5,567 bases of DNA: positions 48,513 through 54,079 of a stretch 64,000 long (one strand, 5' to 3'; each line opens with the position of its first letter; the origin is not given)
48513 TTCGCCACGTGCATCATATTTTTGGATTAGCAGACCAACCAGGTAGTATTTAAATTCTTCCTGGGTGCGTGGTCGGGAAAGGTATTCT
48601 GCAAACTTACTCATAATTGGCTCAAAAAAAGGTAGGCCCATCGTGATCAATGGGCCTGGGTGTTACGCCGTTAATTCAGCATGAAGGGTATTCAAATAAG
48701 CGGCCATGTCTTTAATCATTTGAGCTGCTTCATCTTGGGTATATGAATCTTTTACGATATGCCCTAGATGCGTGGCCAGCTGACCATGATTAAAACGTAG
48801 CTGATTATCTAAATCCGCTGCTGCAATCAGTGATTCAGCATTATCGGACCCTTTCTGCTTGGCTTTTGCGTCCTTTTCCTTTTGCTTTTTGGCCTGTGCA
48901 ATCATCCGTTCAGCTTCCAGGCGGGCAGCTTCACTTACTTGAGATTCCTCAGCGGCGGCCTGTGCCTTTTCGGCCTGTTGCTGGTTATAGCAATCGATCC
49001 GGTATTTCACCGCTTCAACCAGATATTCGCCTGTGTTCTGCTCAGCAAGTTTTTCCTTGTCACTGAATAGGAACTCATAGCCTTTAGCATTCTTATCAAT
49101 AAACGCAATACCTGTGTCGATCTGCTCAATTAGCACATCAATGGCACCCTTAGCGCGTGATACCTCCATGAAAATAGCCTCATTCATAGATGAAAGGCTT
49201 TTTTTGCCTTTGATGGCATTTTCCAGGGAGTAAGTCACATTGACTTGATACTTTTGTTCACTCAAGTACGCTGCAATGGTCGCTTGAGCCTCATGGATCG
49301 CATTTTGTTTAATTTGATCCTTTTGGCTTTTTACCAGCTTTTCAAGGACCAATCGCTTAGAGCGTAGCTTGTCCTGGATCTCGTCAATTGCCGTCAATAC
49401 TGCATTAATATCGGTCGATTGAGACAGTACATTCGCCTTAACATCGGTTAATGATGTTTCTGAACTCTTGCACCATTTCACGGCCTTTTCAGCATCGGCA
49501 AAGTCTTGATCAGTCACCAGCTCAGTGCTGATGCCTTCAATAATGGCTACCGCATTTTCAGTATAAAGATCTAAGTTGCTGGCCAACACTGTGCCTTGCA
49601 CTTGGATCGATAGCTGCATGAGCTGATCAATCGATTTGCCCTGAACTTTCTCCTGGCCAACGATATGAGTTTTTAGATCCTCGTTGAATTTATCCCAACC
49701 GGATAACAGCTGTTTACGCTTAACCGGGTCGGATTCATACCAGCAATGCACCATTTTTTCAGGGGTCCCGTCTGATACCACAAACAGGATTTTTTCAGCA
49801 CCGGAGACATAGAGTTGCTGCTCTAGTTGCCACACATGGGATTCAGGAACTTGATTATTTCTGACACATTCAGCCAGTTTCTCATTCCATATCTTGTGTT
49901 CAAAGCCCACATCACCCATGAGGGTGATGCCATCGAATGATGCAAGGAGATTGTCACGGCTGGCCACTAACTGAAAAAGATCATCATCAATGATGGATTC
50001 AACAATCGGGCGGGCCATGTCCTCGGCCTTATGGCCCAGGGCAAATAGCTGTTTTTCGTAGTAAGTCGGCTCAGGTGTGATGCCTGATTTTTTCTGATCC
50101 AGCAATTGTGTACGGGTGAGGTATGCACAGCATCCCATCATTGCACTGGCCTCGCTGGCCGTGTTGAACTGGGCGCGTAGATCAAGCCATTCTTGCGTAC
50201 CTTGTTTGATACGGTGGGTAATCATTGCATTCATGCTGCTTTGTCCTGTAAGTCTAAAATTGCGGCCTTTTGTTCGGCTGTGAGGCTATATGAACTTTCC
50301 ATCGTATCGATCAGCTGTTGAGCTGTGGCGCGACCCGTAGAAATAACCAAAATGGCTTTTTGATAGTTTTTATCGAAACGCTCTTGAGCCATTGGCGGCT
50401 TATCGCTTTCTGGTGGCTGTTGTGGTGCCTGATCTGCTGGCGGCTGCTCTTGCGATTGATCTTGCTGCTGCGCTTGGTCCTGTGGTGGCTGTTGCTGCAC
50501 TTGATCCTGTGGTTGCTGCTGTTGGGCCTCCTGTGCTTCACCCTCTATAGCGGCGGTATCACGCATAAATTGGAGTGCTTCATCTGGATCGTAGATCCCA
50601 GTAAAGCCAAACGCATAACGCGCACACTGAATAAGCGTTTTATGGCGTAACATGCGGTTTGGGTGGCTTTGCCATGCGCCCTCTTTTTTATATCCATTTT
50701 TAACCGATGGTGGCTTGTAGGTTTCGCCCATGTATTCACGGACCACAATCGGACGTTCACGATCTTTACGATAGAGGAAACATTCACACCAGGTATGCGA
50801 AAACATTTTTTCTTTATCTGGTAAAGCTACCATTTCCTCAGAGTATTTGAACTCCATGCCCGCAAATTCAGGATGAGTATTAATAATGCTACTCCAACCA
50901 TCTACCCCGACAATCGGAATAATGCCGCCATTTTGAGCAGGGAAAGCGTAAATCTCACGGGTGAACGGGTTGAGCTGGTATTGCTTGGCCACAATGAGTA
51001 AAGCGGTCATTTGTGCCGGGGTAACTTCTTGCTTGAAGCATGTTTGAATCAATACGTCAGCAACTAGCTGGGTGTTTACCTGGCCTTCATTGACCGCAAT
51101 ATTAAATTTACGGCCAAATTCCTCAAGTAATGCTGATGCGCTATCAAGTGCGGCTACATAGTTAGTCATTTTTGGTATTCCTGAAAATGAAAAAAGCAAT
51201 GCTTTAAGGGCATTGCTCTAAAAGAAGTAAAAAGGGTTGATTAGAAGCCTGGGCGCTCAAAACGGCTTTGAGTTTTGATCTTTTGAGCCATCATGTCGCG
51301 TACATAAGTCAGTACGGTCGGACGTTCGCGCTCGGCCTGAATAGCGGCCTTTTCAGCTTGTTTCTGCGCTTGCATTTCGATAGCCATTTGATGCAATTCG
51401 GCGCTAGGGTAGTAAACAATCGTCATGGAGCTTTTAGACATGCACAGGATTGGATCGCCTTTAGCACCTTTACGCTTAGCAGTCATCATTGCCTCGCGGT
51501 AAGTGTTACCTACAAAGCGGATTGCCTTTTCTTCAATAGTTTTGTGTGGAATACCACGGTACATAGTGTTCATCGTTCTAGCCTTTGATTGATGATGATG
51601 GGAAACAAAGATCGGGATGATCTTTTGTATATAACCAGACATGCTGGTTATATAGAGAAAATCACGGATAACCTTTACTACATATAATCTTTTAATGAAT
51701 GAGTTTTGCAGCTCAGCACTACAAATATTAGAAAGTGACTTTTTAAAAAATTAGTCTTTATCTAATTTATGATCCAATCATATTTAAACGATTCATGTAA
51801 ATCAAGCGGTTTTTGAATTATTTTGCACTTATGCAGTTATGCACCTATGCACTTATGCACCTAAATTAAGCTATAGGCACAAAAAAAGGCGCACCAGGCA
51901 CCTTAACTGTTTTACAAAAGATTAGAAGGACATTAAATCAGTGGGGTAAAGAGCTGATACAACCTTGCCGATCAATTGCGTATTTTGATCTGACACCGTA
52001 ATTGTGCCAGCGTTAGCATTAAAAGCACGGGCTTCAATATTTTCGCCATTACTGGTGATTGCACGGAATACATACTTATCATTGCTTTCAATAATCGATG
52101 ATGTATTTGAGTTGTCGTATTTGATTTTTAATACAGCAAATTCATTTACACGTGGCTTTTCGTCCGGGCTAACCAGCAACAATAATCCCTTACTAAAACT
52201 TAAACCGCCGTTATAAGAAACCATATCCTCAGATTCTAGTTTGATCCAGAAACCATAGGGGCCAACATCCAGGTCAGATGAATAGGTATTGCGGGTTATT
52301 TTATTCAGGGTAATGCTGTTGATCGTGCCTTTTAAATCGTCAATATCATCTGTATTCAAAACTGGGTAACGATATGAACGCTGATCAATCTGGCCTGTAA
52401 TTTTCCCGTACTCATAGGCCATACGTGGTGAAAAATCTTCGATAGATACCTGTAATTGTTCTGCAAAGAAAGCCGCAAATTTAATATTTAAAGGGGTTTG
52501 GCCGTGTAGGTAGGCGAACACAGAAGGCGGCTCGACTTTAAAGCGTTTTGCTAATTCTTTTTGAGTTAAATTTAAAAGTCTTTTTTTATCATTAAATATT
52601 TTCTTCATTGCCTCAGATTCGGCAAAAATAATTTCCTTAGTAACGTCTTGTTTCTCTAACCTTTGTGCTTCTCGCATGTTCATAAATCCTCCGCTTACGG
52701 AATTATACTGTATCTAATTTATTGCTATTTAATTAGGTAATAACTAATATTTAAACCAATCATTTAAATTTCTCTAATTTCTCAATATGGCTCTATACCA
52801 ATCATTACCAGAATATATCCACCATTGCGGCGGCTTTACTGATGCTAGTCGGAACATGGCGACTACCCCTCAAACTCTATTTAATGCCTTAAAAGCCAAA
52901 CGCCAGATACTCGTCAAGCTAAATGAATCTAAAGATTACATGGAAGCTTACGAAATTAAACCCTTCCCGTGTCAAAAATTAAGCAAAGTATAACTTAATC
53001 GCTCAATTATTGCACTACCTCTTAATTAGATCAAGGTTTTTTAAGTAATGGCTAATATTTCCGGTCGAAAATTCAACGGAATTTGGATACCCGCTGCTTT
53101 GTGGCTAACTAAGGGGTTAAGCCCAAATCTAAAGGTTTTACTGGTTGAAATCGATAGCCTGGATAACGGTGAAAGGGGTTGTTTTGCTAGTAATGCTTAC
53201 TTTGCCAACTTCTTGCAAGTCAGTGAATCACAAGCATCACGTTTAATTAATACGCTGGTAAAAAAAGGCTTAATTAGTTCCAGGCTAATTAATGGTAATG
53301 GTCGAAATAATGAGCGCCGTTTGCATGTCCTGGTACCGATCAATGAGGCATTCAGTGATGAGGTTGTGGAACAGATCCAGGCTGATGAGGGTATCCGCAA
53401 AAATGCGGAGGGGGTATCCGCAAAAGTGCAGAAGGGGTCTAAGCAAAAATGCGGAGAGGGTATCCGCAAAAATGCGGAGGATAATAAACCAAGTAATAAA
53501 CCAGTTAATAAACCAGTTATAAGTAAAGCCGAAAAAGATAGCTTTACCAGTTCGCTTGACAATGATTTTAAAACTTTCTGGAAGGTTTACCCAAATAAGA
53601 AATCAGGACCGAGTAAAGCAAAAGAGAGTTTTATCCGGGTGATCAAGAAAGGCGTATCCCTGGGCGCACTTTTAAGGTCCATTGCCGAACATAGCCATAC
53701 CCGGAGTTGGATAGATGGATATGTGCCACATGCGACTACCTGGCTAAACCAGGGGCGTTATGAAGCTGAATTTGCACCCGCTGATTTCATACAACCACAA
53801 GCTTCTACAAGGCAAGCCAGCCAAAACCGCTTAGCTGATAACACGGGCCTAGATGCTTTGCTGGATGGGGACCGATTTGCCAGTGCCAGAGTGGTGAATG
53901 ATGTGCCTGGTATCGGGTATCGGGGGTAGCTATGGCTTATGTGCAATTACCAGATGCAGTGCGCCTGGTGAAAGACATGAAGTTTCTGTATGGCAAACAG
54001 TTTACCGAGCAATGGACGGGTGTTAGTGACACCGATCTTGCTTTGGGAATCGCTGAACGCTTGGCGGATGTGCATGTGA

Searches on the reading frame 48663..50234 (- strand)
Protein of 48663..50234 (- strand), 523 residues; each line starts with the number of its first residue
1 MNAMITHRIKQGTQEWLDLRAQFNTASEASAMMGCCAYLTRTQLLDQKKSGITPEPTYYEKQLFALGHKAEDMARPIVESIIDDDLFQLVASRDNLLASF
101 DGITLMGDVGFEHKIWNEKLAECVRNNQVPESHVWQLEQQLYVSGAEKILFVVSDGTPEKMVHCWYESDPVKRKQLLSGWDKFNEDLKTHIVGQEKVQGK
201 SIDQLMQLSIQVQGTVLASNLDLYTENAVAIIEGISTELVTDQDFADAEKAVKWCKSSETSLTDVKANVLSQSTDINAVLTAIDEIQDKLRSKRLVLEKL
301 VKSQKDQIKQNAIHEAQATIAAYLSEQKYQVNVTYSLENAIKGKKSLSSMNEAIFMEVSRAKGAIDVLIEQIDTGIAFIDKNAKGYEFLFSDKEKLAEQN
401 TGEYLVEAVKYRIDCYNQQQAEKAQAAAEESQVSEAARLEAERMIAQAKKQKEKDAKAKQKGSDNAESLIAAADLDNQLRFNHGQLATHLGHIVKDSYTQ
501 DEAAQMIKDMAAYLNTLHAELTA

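Call 44: search_protein_families(library=phrogs, proteins=[window:48663-50234:-], max_evalue=0.00001)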
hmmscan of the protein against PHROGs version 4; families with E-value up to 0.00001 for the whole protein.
window:48663-50234:- (523 aa): 3 families
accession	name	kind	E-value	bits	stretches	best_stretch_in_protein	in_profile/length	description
phrog_7655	-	DNA, RNA and nucleotide metabolism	1.1e-176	589.9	1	4-495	1-489/551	RecE-like recombination exonuclease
phrog_434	-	DNA, RNA and nucleotide metabolism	9.9e-16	58.9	1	2-182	46-231/372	RecE-like recombination exonuclease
phrog_16197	-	unknown function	1.9e-12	48.2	1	207-460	3-259/314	-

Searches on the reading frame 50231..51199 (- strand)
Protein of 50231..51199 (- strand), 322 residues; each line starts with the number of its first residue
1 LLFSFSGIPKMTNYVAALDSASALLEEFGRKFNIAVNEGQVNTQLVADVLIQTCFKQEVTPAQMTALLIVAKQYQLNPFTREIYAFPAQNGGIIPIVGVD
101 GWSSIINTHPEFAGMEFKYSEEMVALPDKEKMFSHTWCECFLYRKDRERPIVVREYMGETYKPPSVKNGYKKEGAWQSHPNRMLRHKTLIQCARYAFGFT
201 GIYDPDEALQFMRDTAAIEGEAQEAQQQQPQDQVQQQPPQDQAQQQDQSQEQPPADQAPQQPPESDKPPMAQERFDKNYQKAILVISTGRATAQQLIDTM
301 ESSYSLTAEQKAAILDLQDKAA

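Call 44: search_protein_families(library=phrogs, proteins=[window:50231-51199:-], max_evalue=0.00001)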
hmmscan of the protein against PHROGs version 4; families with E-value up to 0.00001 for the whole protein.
window:50231-51199:- (322 aa): 6 families
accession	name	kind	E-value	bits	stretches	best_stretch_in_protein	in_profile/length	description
phrog_252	-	DNA, RNA and nucleotide metabolism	1.9e-81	274.5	1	28-250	8-219/263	Bet-like ssDNA annealing protein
phrog_10056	-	DNA, RNA and nucleotide metabolism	5.4e-63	214.2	1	41-250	19-220/302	RecT-like ssDNA annealing protein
phrog_8375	-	unknown function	3.2e-18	66.4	1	36-99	16-79/79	-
phrog_2760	-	DNA, RNA and nucleotide metabolism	1.5e-17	64.9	1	56-264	31-244/257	RecT-like ssDNA annealing protein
phrog_12233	-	DNA, RNA and nucleotide metabolism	1.8e-11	45.3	1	167-217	15-65/158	RecT-like ssDNA annealing protein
phrog_2780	-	DNA, RNA and nucleotide metabolism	9.7e-11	42.6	1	50-283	43-276/369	RecT-like ssDNA annealing protein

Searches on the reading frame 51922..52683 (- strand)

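Call 44: search_protein_families(library=phrogs, proteins=[window:51922-52683:-], max_evalue=0.00001)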
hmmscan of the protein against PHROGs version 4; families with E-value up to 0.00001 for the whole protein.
window:51922-52683:- (253 aa): 3 families
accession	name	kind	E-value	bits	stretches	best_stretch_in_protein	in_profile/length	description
phrog_4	-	transcription regulation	4.2e-14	53.3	1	11-246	126-337/400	transcriptional repressor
phrog_8558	-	unknown function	1.9e-07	32.3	1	139-245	15-108/114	-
phrog_8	-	transcription regulation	6.5e-06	26.8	1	15-95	151-226/346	transcriptional regulator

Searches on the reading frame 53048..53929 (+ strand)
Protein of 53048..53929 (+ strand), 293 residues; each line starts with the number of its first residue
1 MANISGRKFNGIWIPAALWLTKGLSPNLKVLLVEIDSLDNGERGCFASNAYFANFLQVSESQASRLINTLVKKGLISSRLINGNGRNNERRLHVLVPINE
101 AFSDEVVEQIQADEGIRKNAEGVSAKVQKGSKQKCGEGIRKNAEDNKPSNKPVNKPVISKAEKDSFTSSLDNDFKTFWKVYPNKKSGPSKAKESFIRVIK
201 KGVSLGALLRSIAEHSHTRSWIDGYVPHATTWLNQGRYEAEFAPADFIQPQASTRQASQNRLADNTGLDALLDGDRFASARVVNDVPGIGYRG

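Call 44: search_protein_families(library=phrogs, proteins=[window:53048-53929:+], max_evalue=0.00001)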
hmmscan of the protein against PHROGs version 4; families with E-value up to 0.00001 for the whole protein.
window:53048-53929:+ (293 aa): 12 families
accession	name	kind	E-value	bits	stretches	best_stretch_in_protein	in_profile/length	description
phrog_270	-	DNA, RNA and nucleotide metabolism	2e-42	147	1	3-264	24-282/383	replication initiation protein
phrog_19658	-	DNA, RNA and nucleotide metabolism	2e-13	51.5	1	14-160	7-147/283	replication initiation protein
phrog_2880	-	DNA, RNA and nucleotide metabolism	6.9e-13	49.4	1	22-158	24-150/459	replication initiation protein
phrog_9327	-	DNA, RNA and nucleotide metabolism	2.7e-11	44.6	1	119-252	116-252/276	primosomal protein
phrog_428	-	DNA, RNA and nucleotide metabolism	5.9e-10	39.9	1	10-164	89-224/455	replication initiation protein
phrog_678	-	DNA, RNA and nucleotide metabolism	1.2e-09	39.2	1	11-227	58-282/346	replication initiation O-like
phrog_9474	-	DNA, RNA and nucleotide metabolism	3.3e-09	37.7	1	120-265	131-269/288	replication initiation protein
phrog_391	-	DNA, RNA and nucleotide metabolism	4.5e-09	37.4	1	19-174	10-167/298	replication initiation O-like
phrog_186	-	DNA, RNA and nucleotide metabolism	1.6e-07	32.3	1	12-172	23-171/308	DnaD-like helicase loader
phrog_8540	-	DNA, RNA and nucleotide metabolism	1.1e-06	30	1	26-164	17-152/196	replication initiation O-like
phrog_10293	-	unknown function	5.7e-06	27.2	0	172-240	15-83/185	-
phrog_16304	-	unknown function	7.4e-06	27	0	141-235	115-210/244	-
